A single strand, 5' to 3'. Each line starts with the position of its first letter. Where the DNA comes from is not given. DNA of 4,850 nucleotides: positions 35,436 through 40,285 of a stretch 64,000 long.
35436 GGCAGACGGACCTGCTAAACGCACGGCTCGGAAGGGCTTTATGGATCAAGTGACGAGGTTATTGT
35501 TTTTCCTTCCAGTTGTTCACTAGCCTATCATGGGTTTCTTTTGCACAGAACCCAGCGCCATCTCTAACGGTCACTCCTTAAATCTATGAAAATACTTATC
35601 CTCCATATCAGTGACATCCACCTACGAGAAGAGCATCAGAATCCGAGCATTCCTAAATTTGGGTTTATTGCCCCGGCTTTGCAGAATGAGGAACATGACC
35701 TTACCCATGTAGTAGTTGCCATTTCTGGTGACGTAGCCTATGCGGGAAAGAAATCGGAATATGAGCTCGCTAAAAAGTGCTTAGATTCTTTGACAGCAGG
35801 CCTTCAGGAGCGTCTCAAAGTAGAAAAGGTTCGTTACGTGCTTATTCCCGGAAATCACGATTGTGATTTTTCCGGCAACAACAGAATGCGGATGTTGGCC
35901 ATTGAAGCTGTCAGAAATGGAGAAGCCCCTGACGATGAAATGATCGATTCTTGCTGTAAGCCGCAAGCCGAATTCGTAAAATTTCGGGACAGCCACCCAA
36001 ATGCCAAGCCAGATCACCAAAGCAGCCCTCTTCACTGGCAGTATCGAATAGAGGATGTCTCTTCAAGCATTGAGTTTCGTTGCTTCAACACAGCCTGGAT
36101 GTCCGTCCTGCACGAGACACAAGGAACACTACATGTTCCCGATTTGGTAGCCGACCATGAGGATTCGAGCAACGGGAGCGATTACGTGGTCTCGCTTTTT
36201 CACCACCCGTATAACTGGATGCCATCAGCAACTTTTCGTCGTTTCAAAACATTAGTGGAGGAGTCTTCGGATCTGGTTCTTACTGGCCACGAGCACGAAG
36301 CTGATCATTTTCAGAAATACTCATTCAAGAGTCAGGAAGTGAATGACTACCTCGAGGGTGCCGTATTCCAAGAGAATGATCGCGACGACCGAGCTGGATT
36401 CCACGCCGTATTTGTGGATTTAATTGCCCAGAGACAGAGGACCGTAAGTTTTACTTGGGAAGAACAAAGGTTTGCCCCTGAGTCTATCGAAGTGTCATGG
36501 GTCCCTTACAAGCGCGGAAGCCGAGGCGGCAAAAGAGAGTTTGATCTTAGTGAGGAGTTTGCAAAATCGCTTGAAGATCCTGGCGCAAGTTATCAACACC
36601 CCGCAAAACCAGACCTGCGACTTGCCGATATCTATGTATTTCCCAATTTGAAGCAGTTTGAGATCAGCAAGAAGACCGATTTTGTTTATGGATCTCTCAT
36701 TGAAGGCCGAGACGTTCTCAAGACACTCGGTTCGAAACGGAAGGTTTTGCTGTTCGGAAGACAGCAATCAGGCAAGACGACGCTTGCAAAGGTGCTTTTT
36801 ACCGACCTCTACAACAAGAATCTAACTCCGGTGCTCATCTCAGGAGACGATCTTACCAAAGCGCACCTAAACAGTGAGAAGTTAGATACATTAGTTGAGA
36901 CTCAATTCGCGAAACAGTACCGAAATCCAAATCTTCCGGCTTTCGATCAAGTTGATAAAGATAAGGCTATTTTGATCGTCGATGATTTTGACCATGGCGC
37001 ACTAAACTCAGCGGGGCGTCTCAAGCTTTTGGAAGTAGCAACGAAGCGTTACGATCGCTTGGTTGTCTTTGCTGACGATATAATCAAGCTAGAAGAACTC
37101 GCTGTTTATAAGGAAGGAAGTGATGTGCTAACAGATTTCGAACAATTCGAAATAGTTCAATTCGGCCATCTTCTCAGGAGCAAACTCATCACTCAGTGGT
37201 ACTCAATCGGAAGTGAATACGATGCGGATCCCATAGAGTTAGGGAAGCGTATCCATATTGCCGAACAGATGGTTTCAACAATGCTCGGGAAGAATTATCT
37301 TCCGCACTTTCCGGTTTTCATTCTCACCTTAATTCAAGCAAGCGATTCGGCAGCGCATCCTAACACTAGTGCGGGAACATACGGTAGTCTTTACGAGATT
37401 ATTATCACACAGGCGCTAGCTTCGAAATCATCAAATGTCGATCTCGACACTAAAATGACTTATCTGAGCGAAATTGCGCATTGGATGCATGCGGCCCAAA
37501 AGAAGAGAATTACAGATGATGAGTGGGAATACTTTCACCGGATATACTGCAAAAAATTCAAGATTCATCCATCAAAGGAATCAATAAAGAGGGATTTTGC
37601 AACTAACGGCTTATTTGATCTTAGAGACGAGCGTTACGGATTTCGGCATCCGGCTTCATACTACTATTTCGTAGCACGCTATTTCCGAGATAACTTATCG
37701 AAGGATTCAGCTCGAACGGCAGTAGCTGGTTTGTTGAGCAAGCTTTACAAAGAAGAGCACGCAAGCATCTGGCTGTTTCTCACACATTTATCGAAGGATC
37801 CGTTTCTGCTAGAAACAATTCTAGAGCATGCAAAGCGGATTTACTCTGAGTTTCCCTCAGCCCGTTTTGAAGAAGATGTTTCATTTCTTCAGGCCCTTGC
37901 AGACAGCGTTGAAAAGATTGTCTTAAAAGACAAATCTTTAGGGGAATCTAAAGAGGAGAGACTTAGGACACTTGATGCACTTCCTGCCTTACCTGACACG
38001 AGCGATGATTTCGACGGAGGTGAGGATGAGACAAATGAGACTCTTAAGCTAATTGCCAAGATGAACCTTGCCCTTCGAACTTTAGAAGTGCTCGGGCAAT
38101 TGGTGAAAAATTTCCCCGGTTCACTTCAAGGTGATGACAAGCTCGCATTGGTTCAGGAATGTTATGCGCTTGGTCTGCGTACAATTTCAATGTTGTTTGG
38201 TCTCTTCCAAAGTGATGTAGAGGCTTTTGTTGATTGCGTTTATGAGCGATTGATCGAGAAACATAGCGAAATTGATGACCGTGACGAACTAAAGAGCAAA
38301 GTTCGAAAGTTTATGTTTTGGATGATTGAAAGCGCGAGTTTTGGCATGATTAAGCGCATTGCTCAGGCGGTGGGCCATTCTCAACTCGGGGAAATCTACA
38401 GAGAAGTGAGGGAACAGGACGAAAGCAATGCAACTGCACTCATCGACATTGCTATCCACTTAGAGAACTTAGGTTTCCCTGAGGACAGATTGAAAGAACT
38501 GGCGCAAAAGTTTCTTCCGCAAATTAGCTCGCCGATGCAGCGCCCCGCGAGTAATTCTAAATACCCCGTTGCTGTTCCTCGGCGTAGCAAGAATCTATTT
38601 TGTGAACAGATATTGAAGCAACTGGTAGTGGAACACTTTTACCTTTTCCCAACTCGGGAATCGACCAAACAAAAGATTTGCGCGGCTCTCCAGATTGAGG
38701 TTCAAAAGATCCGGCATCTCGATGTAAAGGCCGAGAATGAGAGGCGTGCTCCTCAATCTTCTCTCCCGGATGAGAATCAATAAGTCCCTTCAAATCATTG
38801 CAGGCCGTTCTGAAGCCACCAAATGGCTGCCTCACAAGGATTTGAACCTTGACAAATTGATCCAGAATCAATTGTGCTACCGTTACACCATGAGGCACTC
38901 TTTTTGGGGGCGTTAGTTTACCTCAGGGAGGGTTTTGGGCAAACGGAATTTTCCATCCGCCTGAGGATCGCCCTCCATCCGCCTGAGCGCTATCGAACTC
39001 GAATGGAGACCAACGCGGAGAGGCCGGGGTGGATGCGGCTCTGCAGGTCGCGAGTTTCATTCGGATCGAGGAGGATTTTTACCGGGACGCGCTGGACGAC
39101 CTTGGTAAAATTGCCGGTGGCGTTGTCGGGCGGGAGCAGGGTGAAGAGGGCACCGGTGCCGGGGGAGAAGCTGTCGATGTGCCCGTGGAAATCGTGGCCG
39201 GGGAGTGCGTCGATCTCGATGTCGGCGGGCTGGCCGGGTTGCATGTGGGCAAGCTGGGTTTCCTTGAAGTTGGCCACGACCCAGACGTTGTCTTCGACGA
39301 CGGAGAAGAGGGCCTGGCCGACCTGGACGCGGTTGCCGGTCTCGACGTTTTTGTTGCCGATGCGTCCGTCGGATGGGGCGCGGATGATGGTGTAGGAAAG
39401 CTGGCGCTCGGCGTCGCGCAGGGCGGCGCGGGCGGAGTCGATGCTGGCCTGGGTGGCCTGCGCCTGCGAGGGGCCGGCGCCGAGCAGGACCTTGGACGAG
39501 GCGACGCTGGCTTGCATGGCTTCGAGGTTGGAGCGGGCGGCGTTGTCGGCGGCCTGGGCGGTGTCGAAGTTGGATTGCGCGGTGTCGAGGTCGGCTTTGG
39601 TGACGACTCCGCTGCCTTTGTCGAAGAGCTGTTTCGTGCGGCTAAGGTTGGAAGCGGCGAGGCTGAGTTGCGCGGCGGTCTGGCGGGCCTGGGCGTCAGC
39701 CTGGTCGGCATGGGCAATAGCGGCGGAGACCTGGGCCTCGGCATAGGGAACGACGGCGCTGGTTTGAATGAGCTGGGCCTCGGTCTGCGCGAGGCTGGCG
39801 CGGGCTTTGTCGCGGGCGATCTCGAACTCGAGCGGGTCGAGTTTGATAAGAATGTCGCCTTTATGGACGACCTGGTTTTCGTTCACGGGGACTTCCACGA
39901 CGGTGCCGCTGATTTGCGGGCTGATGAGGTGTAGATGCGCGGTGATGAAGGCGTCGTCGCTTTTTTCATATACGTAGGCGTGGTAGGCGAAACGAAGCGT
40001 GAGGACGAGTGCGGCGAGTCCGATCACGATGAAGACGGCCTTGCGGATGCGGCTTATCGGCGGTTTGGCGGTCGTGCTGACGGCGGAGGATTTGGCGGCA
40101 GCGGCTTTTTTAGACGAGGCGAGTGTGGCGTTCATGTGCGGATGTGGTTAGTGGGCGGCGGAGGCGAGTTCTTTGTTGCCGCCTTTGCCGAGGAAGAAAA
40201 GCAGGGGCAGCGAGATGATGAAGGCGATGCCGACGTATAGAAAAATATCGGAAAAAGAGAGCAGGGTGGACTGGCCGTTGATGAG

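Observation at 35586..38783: Single 1065-aa protein fusing a calcineurin-like metallophosphoesterase to a P-loop (AAA+/STAND-like) NTPase, on a low-GC island: candidate undescribed defence/stress module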

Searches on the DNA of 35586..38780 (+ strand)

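Call 21: search_dna_similar(query=L059:899-3949:+, collection=ecoli_genomes, mode=distant, max_rows=10)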
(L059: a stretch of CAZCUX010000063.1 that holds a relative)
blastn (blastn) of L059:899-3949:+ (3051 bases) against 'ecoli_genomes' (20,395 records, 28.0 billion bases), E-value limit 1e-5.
No match.

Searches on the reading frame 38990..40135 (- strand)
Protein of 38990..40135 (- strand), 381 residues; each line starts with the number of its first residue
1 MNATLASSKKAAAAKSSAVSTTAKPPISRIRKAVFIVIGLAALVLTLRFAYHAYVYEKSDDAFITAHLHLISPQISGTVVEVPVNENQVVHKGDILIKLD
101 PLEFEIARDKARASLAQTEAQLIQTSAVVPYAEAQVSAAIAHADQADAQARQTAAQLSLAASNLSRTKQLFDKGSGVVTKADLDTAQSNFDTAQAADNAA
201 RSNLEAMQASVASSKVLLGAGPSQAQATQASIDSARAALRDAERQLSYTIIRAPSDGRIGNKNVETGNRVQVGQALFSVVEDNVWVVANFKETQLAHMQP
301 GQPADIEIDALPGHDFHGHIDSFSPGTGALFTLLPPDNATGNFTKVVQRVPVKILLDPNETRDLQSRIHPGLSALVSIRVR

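Call 37: search_protein_families(library=pfam, proteins=[window:38990-40135:-], max_evalue=0.01)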
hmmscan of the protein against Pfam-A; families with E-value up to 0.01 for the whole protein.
window:38990-40135:- (381 aa): 6 families
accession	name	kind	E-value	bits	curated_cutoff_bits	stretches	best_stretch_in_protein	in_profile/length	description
PF16576.10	HlyD_D23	-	1e-19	71.1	30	1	71-325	22-186/214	Barrel-sandwich domain of CusB or HlyD membrane-fusion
PF13437.12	HlyD_3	-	9.8e-19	68.5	22.2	2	251-370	2-105/106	HlyD family secretion protein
PF13533.13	Biotin_lipoyl_2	-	1.2e-12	47.7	29.8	1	71-100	3-32/32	Biotin-lipoyl like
PF00529.27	CusB_dom_1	-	1.8e-12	47.8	26.5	1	50-380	12-89/89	Cation efflux system protein CusB domain 1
PF00364.28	Biotin_lipoyl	-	9.2e-05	22.6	22.1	0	72-99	47-73/73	Biotin-requiring enzyme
PF00358.26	PTS_EIIA_1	-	0.00088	19.4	27.2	0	48-103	52-107/127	phosphoenolpyruvate-dependent sugar phosphotransferase system, EIIA 1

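Call 38: search_protein_families(library=padloc, proteins=[window:38990-40135:-], max_evalue=0.001)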
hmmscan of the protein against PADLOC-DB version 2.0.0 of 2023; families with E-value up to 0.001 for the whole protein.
window:38990-40135:- (381 aa): 1 family
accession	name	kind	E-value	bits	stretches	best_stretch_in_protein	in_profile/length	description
PDLC03868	LmuB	-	0.00093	15.6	0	108-246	595-738/1035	-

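Call 77: find_related_loci(query=window:38990-40132:-, collection=metagenome_contigs, flank=8000)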
Query window:38990-40132:- (380 aa) in metagenome_contigs; peptide patterns used: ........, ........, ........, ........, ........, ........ (x = any residue, [..] = any of these).
600 stretches matched a pattern (row limit reached: there are more); 582 encode a relative of the query (tblastn E <= 1e-3); the best 80 are kept; 80 distinct loci.
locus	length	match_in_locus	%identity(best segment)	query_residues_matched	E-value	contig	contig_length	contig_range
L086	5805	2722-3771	49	22-372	4e-100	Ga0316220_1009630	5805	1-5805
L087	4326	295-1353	50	25-380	4e-93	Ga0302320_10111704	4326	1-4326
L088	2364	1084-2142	45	31-379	2e-95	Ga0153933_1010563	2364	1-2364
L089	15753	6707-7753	45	22-380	2e-87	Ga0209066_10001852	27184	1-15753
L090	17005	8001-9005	47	46-380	2e-84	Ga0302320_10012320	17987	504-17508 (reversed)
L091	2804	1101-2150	47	19-379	8e-86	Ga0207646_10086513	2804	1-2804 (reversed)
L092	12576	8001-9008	44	34-379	7e-84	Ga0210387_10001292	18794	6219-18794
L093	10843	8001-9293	36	23-379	3e-78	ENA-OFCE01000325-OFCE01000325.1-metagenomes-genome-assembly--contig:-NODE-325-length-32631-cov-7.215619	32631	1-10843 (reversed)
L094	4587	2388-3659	35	32-380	8e-77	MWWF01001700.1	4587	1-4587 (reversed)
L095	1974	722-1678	45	48-380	2e-79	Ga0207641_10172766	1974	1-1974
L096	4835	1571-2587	42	30-380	4e-76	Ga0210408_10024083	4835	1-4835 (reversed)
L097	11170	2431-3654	43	6-380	4e-76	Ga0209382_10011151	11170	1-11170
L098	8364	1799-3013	38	20-377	7e-76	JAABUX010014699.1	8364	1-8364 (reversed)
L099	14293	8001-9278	35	5-379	6e-75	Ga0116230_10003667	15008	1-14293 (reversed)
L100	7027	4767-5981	39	27-380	2e-74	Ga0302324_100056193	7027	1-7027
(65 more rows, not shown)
